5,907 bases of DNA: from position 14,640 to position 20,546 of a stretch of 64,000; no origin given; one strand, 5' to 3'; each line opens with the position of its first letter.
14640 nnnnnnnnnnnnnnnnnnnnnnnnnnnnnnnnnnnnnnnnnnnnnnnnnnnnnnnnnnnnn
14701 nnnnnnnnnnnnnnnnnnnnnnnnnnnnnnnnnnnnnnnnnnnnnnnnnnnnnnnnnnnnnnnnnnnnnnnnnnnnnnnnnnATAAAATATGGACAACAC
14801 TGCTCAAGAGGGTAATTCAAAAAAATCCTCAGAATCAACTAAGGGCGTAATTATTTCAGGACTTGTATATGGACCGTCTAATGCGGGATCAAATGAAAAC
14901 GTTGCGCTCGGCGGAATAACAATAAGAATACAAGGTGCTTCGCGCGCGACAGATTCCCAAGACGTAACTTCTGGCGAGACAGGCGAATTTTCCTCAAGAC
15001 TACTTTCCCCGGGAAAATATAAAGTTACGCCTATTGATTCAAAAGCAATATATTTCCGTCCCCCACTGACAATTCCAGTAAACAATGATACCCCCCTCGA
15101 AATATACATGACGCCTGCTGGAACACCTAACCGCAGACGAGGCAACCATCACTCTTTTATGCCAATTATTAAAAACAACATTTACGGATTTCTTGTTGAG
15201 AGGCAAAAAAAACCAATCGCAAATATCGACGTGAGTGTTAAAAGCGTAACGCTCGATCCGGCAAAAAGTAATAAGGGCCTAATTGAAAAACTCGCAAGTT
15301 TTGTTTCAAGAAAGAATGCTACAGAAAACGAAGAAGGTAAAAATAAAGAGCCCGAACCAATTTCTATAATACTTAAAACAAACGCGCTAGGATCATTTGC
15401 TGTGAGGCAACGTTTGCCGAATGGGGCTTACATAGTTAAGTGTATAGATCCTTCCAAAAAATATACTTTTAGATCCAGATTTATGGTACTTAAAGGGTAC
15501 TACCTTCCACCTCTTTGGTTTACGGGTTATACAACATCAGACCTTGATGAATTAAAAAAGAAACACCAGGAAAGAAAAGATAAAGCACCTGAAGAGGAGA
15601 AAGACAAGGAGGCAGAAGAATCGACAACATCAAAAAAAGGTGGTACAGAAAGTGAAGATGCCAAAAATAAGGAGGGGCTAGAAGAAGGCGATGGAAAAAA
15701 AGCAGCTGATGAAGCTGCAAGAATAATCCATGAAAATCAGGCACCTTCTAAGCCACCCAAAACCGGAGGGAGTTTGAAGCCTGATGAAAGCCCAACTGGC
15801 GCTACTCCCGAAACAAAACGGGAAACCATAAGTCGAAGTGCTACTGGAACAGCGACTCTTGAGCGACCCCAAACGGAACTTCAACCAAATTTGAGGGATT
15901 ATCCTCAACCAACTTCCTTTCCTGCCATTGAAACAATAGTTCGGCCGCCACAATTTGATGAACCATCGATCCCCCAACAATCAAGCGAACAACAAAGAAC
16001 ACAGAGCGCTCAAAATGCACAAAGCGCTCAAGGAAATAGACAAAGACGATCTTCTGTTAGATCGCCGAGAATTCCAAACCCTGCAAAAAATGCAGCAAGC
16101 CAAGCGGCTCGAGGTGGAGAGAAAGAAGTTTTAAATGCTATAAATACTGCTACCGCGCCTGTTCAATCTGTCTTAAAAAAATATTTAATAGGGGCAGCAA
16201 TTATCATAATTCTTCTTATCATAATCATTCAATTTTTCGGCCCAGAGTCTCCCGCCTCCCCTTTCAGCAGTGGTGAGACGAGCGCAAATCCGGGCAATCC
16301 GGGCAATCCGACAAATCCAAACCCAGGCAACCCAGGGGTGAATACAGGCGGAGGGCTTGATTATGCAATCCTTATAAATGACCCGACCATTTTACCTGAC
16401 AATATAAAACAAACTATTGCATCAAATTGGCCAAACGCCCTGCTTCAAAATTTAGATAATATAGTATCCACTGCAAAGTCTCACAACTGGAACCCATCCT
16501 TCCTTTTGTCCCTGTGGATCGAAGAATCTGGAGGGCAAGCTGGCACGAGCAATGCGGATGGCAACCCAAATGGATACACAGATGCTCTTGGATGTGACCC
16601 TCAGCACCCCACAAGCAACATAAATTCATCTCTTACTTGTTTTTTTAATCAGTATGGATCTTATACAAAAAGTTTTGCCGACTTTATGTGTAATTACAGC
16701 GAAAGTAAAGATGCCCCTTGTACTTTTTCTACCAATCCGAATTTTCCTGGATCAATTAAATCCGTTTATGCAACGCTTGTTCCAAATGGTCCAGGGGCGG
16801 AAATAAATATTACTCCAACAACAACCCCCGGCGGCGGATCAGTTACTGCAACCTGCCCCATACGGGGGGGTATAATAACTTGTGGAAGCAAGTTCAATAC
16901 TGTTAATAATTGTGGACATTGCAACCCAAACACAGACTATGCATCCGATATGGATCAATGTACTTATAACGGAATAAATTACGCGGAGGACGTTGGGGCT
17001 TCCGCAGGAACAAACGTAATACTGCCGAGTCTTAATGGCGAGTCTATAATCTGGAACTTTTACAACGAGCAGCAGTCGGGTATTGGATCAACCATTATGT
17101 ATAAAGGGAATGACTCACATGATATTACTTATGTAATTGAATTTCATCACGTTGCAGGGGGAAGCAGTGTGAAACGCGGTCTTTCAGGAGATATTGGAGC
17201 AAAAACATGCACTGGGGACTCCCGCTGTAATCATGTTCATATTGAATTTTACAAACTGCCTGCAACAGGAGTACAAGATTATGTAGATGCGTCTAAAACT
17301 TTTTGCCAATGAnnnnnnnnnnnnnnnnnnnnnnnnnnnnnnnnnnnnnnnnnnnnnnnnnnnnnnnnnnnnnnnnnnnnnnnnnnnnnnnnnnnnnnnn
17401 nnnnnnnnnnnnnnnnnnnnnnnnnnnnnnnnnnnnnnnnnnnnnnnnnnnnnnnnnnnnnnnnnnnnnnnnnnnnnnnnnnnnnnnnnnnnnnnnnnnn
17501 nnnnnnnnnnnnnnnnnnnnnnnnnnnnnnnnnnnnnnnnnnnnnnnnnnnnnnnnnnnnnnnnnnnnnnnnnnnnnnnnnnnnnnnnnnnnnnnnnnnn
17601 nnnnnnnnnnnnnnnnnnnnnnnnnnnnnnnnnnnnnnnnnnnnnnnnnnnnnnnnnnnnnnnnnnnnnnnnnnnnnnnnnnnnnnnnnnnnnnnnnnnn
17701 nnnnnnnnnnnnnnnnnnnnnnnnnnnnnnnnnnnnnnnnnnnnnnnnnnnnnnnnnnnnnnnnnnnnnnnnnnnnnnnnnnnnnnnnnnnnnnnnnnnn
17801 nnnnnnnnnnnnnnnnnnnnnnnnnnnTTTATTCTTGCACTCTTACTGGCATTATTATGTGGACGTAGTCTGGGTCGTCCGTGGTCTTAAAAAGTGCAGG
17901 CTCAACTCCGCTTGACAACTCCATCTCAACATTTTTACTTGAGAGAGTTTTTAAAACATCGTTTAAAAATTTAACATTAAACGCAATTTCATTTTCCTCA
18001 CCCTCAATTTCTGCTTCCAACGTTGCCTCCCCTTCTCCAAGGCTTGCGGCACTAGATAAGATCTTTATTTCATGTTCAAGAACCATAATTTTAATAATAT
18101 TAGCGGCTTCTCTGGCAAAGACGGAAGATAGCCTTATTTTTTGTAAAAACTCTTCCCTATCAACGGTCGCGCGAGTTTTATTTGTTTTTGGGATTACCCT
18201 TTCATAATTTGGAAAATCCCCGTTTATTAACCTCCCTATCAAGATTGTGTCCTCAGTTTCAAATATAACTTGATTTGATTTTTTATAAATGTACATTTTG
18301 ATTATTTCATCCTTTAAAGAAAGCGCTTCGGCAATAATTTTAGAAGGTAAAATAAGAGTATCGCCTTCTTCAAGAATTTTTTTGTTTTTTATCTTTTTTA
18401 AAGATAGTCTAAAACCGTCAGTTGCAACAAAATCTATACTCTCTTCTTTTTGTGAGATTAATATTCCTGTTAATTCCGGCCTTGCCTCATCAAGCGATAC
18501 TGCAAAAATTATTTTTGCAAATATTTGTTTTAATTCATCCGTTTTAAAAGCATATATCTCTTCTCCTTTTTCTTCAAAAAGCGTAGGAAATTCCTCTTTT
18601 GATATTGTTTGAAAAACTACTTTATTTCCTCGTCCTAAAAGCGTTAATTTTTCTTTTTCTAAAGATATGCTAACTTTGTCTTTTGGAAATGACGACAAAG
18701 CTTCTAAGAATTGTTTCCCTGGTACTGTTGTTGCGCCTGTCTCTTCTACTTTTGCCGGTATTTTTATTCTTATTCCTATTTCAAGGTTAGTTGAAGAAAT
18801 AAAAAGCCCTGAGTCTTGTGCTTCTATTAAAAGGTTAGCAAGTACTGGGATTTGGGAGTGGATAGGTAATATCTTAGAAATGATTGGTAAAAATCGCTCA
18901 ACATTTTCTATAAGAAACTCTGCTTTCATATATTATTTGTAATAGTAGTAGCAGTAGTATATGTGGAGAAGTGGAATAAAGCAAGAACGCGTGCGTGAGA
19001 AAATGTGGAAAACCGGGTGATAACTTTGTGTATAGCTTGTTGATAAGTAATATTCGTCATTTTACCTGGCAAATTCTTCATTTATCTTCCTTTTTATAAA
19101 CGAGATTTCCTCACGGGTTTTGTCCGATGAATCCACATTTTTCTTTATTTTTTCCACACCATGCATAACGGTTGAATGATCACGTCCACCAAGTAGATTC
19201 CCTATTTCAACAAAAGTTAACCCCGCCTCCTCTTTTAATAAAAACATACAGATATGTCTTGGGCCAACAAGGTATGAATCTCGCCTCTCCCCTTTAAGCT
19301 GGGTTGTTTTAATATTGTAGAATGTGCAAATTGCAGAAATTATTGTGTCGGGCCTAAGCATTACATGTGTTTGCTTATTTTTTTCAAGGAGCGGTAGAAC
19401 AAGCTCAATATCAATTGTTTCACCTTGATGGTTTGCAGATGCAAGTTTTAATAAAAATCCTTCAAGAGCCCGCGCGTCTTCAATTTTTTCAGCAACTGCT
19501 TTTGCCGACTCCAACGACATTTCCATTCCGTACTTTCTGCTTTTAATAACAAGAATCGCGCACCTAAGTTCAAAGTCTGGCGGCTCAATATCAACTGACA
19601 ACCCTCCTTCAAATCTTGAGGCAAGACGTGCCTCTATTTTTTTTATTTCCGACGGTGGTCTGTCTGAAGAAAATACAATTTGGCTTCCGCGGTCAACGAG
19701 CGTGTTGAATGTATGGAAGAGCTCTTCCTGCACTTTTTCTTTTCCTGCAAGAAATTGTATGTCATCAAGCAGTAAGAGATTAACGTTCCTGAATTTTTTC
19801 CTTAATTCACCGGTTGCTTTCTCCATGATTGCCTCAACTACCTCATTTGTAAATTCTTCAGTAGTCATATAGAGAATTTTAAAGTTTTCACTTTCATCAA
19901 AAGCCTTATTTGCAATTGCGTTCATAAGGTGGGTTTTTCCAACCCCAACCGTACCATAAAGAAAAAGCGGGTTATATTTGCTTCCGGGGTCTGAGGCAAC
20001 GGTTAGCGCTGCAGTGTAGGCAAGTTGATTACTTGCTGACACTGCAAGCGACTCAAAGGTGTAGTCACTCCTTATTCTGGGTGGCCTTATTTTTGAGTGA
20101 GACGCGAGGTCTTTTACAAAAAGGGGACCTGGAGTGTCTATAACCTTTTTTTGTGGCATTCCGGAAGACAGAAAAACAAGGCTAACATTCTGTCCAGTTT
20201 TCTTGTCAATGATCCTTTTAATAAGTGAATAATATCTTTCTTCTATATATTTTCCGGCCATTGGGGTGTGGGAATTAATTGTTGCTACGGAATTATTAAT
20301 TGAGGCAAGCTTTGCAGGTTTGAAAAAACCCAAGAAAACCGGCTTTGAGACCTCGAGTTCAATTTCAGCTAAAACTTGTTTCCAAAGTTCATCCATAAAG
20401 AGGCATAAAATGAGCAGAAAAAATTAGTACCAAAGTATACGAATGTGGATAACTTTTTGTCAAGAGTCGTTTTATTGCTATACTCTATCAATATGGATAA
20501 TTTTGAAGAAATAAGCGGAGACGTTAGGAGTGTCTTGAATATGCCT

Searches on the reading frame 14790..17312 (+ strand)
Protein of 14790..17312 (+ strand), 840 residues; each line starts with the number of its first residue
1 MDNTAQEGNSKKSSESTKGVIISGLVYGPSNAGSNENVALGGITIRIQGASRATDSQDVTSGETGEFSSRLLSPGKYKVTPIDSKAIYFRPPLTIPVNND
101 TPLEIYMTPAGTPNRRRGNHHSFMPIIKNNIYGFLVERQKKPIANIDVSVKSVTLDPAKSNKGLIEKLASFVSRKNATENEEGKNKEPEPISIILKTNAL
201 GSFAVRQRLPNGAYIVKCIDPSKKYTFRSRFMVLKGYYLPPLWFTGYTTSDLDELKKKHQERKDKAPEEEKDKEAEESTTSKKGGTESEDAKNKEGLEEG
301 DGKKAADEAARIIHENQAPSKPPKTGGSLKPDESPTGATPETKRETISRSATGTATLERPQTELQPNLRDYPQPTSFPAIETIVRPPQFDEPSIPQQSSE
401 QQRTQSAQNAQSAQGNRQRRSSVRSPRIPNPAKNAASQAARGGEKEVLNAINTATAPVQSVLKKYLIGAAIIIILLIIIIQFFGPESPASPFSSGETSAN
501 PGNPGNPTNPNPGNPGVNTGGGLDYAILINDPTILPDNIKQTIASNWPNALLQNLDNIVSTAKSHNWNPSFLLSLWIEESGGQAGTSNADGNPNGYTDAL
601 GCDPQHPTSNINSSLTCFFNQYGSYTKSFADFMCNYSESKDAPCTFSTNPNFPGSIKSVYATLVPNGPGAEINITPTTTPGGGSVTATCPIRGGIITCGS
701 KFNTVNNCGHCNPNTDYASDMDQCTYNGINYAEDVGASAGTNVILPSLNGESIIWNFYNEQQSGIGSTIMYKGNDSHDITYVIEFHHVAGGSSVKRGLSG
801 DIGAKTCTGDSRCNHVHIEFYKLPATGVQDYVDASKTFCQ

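Call 4: search_protein_families(library=pfam, proteins=[window:14790-17312:+], max_evalue=0.1)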
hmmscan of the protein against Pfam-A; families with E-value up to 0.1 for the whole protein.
window:14790-17312:+ (840 aa): 4 families
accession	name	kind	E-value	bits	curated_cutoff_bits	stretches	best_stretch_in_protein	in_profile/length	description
PF13620.12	CarboxypepD_reg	-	2.3e-05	25.1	32.3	1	37-81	11-54/82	Carboxypeptidase regulatory-like domain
PF17802.7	SpaA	-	0.019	15.5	23.1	0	34-88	10-65/91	Prealbumin-like fold domain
PF02009.21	RIFIN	-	0.038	14.3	32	0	398-480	222-303/327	Rifin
PF17210.9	SdrD_B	-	0.088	13.4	29.7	0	38-84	22-67/112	SdrD B-like domain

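Call 5: search_protein_families(library=ncbifam, proteins=[window:14790-17312:+], max_evalue=0.1)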
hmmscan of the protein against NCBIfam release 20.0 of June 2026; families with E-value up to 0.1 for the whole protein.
window:14790-17312:+ (840 aa): 0 families

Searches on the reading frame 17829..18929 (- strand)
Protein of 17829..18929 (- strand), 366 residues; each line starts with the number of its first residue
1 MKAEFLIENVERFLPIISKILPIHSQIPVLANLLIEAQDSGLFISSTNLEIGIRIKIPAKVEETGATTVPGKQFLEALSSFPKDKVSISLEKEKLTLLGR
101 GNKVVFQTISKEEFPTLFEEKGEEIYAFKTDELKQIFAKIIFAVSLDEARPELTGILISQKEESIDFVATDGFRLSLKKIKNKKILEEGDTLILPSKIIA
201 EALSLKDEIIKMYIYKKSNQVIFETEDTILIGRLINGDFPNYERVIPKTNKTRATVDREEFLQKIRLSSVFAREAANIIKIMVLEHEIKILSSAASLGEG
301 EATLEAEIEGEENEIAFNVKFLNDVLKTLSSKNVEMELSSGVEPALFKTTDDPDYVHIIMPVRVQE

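Call 15: search_protein_families(library=pfam, proteins=[window:17829-18929:-], max_evalue=0.01)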
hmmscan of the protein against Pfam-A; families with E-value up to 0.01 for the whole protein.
window:17829-18929:- (366 aa): 3 families
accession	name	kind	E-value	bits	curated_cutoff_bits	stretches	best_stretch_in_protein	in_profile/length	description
PF00712.24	DNA_pol3_beta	-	6e-29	101.1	24.4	2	17-117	17-119/120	DNA polymerase III beta subunit, N-terminal domain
PF02768.20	DNA_pol3_beta_3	-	3e-26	92.1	27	1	244-363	2-121/121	DNA polymerase III beta subunit, C-terminal domain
PF02767.21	DNA_pol3_beta_2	-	3.4e-24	85.8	27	1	129-241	3-116/116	DNA polymerase III beta subunit, central domain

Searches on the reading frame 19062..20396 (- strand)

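Call 15: search_protein_families(library=pfam, proteins=[window:19062-20396:-], max_evalue=0.01)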
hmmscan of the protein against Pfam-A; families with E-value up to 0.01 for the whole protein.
window:19062-20396:- (444 aa): 16 families
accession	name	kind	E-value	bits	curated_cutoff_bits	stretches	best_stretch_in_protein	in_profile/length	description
PF00308.24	Bac_DnaA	-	3.7e-64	216.2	23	1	110-269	3-162/162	Bacterial DnaA ATPAse domain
PF08299.17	Bac_DnaA_C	-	1.6e-21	76.6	31.5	1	349-417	1-69/69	Bacterial dnaA protein helix-turn-helix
PF01695.23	IstB_IS21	-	2.8e-09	37.3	24.1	1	143-243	94-192/238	IstB-like ATP binding protein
PF00004.35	AAA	-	3.9e-08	34.3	21.2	1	145-262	2-123/131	ATPase family associated with various cellular activities (AAA)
PF11638.13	DnaA_N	-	6.8e-08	32.6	24.6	1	3-63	2-63/65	DnaA N-terminal domain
PF13173.12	AAA_14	-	2.6e-07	31.1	27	1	142-263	3-116/129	AAA domain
PF01637.24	ATPase_2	-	1.6e-05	25.3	33.2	1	140-241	19-113/225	ATPase domain predominantly from Archaea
PF13401.12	AAA_22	-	3.9e-05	24.4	27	1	143-231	7-109/130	AAA domain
PF12775.13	AAA_7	-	4.8e-05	23.4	25.8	1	108-213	3-109/181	P-loop containing dynein motor region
PF11242.13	DUF2774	-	0.00021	21.8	29.2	1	382-442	4-61/63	Protein of unknown function (DUF2774)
PF13191.12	AAA_16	-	0.00026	21.9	32.6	1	131-238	16-128/167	AAA ATPase domain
PF07728.20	AAA_5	-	0.0028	18.1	22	0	143-227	1-87/139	AAA domain (dynein-related subfamily)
PF07693.20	KAP_NTPase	-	0.0048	16.6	20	1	143-222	22-105/293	KAP family P-loop domain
PF24883.2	NPHP3_N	-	0.0076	16.9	24.8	0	141-228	22-110/164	Nephrocystin 3, N-terminal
PF03969.22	AFG1_ATPase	-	0.0078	15.7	27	0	143-251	63-171/361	AFG1-like ATPase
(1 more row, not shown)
